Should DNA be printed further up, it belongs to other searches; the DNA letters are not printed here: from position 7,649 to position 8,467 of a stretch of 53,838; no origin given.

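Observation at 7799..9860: Translationally coupled operon linking a TRAX/translin-like protein, a split Cas4-like nuclease and an L,D-transpeptidase lipoprotein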

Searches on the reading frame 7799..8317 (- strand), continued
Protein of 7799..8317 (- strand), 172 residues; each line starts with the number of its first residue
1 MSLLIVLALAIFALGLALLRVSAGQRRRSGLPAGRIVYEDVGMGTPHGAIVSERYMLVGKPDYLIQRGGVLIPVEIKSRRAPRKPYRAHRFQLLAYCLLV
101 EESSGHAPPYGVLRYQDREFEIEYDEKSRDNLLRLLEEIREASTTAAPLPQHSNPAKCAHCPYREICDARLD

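Call 32: search_protein_families(library=pfam, proteins=[L034:3898-5190:+, L001:7595-8116:+, L001:4730-5074:+, L001:4356-4718:+, L001:8135-9889:+, L001:5074-5757:+, L001:4040-4348:+], max_evalue=0.01)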
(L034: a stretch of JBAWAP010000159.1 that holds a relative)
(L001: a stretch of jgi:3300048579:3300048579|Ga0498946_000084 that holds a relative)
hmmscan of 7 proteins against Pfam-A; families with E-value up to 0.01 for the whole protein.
L034:3898-5190:+ (430 aa): 5 families
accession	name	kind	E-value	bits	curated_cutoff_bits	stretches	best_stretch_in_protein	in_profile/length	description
PF13393.11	tRNA-synt_His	-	2.8e-40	138.9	25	1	9-311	1-308/308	Histidyl-tRNA synthetase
PF03129.25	HGTP_anticodon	-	1.2e-17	64.3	21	1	332-418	4-93/94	Anticodon binding domain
PF00587.30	tRNA-synt_2b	-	2.8e-14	54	29.3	1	67-295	1-146/179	tRNA synthetase class II core domain (G, H, P, S and T)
PF00152.25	tRNA-synt_2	-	0.0055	16.2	25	0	104-132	93-121/308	tRNA synthetases class II (D, K and N)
PF12745.12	HGTP_anticodon2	-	0.0097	15.9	24.4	0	331-420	9-104/261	Anticodon binding domain of tRNAs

L001:7595-8116:+ (173 aa): 1 family
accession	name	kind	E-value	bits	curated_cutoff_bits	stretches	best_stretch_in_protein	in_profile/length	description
PF00643.29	zf-B_box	-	0.0001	22.8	24.1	1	7-35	2-30/42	B-box zinc finger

L001:4730-5074:+ (114 aa): 1 family
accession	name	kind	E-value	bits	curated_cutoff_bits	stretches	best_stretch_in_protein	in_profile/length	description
PF11950.13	DUF3467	-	1.3e-16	60.8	25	1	16-84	20-91/92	Protein of unknown function (DUF3467)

L001:4356-4718:+ (120 aa): 1 family
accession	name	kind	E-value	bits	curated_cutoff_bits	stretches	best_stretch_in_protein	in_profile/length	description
PF00436.31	SSB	-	3.1e-22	79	26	1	1-95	16-103/104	Single-strand binding protein family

L001:8135-9889:+ (584 aa): 6 families
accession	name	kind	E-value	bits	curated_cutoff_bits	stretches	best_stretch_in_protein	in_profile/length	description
PF02463.25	SMC_N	-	1.5e-18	67.5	40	1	1-526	1-215/220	RecF/RecN/SMC N terminal domain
PF13476.12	AAA_23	-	9.3e-16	59.5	27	1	4-192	1-186/201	AAA domain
PF13175.12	AAA_15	-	2.2e-07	31.3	32.1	1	1-121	1-105/374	AAA ATPase domain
PF13555.12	AAA_29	-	7.5e-06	26.1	27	1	3-53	2-55/61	P-loop containing region of AAA domain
PF17442.7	U62_UL91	-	0.0024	18.3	25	0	275-306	18-49/65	Functional domain of U62 and UL91 proteins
PF03193.22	RsgA_GTPase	-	0.0041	17.4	30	0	10-61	94-143/174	RsgA GTPase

L001:5074-5757:+ (227 aa): 4 families
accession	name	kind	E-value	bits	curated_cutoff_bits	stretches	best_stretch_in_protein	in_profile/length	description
PF01997.21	Translin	-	2.5e-05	24.8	25.9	1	55-163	51-174/205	Translin family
PF10938.13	YfdX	-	0.00043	20.8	26.6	1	33-152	2-99/149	YfdX protein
PF02561.19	FliS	-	0.0014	19.3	26.7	1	31-70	24-63/115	Flagellar protein FliS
PF17944.6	Arg_decarbox_C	-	0.0058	17.6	23.3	0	39-70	14-46/51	Arginine decarboxylase C-terminal helical extension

L001:4040-4348:+ (102 aa): 0 families

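Call 33: search_protein_families(library=ncbifam, proteins=[L034:3898-5190:+, L001:7595-8116:+, L001:4730-5074:+, L001:8135-9889:+], max_evalue=0.01)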
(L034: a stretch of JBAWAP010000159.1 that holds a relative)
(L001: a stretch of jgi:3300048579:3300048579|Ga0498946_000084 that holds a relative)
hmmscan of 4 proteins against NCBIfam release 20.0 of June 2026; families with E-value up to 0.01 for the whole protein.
L034:3898-5190:+ (430 aa): 31 families (the best 25 are shown)
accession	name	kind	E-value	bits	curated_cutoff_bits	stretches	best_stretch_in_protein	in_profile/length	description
TIGR00442.1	hisS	equivalog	1.6e-147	491.7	286.75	1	6-408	2-405/406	histidine--tRNA ligase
TIGR00443.1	hisZ_biosyn_reg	equivalog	2.8e-47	161.3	271.65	2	11-168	1-153/314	ATP phosphoribosyltransferase regulatory subunit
NF009085.0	PRK12420.1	equivalog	9.3e-47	160.3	540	1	8-415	8-425/426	histidine--tRNA ligase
NF008941.0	PRK12292.2-4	equivalog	1.9e-33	116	447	1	3-386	6-387/393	ATP phosphoribosyltransferase regulatory subunit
NF008942.0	PRK12292.2-5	equivalog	2.9e-33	115.1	643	2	6-167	11-169/434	ATP phosphoribosyltransferase regulatory subunit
NF008953.0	PRK12295.1-6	equivalog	1e-27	97.1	384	2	30-157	21-141/384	ATP phosphoribosyltransferase regulatory subunit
NF008940.0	PRK12292.2-3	equivalog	1.4e-24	86.6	450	2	3-158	2-153/404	ATP phosphoribosyltransferase regulatory subunit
NF008936.0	PRK12292.1-3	equivalog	1e-22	80.6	492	2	6-162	7-159/406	ATP phosphoribosyltransferase regulatory subunit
NF008945.0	PRK12292.3-3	equivalog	1.5e-22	80.2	409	2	6-158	2-145/368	ATP phosphoribosyltransferase regulatory subunit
NF008950.0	PRK12295.1-3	equivalog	7.2e-20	71.7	492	2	245-312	306-375/387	ATP phosphoribosyltransferase regulatory subunit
NF008943.0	PRK12292.3-1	equivalog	6.7e-18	64.9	690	2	6-157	26-169/403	ATP phosphoribosyltransferase regulatory subunit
NF008938.0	PRK12292.1-6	equivalog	3.6e-16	59.1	833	2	6-147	8-144/420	ATP phosphoribosyltransferase regulatory subunit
TIGR00418.1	thrS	equivalog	1.9e-14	53.5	383.65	1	307-416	450-561/565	threonine--tRNA ligase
NF008951.0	PRK12295.1-4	equivalog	8e-14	51.3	364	1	256-314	312-369/374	ATP phosphoribosyltransferase regulatory subunit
NF008949.0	PRK12295.1-2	equivalog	5.1e-13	49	420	2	38-168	25-149/379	ATP phosphoribosyltransferase regulatory subunit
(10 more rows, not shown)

L001:7595-8116:+ (173 aa): 0 families

L001:4730-5074:+ (114 aa): 0 families

L001:8135-9889:+ (584 aa): 12 families
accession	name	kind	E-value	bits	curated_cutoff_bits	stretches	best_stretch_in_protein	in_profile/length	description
TIGR00634.1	recN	equivalog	9.9e-162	539.8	407.85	1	1-566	1-561/563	DNA repair protein RecN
NF008121.0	PRK10869.1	equivalog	8.4e-121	404.2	418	1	1-566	1-551/553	DNA repair protein RecN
NF045780.1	TrlF_fam_ATP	equivalog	1.4e-08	34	350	1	5-404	293-719/944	TrlF family AAA-like ATPase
TIGR00611.2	recf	equivalog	9.3e-08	31.6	172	1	2-85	1-89/339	DNA replication/repair protein RecF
TIGR02169.1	SMC_prok_A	equivalog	2e-05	22.5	729.4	1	14-122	15-125/1165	chromosome segregation protein SMC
NF003034.1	PRK03918.1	equivalog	0.00017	19.7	700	1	2-43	3-44/878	DNA double-strand break repair ATPase Rad50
NF002244.0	PRK01156.1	equivalog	0.00027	19.2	847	1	3-50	4-52/895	DNA double-strand break repair ATPase Rad50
TIGR04521.1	ECF_ATPase_2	equivalog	0.0004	19.6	330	0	12-52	20-61/279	energy-coupling factor transporter ATPase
NF007082.0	PRK09536.1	equivalog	0.00055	19.1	537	0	8-58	14-65/402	corrinoid ABC transporter ATPase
NF041760.1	PtuA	equivalog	0.00069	18.6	500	1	2-45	52-95/524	retron Ec78 anti-phage system effector ATPase PtuA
TIGR03608.1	L_ocin_972_ABC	subfamily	0.00075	19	254.85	0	7-50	8-52/206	putative bacteriocin export ABC transporter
NF041034.1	Rad50_Sulf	equivalog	0.0019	16.2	1000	0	3-109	4-104/872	DNA double-strand break repair ATPase Rad50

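Call 68: find_related_loci(query=A1, collection=viral_contigs, flank=4000)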
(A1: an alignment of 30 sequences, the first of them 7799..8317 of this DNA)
Query A1 (172 aa) in viral_contigs; peptide patterns used: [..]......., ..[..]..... (x = any residue, [..] = any of these).
77 stretches matched a pattern, but none encodes a relative of the query by tblastn (E <= 1e-3).

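Call 69: search_protein_families(library=padloc, proteins=[window:7799-8317:-], max_evalue=0.01)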
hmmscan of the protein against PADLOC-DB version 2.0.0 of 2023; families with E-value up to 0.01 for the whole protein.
window:7799-8317:- (172 aa): 20 families
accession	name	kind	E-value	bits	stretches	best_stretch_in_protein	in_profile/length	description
PDLC00943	Cas4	-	1e-24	85.5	1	51-168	62-179/180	CRISPR-associated protein Cas4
PDLC01250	Cas4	-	2e-24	84.7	1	50-167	55-167/168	"CAS-I,CAS-II,CAS-III,CAS-IV,CAS-V,CAS-VI; acquisition_associated"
PDLC00944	Cas4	-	3.8e-24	83.8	1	52-167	62-176/177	Cas4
PDLC01447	Cas4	-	6.5e-23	80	1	33-169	36-159/161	"CAS-I,CAS-II,CAS-III,CAS-IV,CAS-V,CAS-VI; acquisition_associated"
PDLC01611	Cas4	-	1.2e-16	59.4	1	34-167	33-156/158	"CAS-I,CAS-II,CAS-III,CAS-IV,CAS-V,CAS-VI; acquisition_associated"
PDLC02034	Cas4d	-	3.1e-15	54.4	1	50-167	65-180/192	-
PDLC02083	Cas4_II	-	3.2e-13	48.5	1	51-170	69-186/186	-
PDLC00060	DruK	-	7.8e-13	46.5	1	53-171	139-263/347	PD-(D/E)XK nuclease superfamily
PDLC00059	DruK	-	3.6e-12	44.1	1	53-169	122-236/326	PD-(D/E)XK nuclease superfamily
PDLC01773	Cas4c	-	1.9e-11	41.8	1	50-170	79-196/229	-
PDLC02035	Cas4d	-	2.7e-11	41.3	1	52-167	60-174/196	-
PDLC02067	Cas1b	-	3e-10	37.5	1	50-167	50-174/533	-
PDLC01747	Cas1g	-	2.7e-08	30.8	1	50-167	56-176/523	-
PDLC02085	Cas4a2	-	5.2e-08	31.4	1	70-168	72-162/166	-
PDLC01771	Cas4b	-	5.3e-08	31.2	1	83-167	75-158/162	-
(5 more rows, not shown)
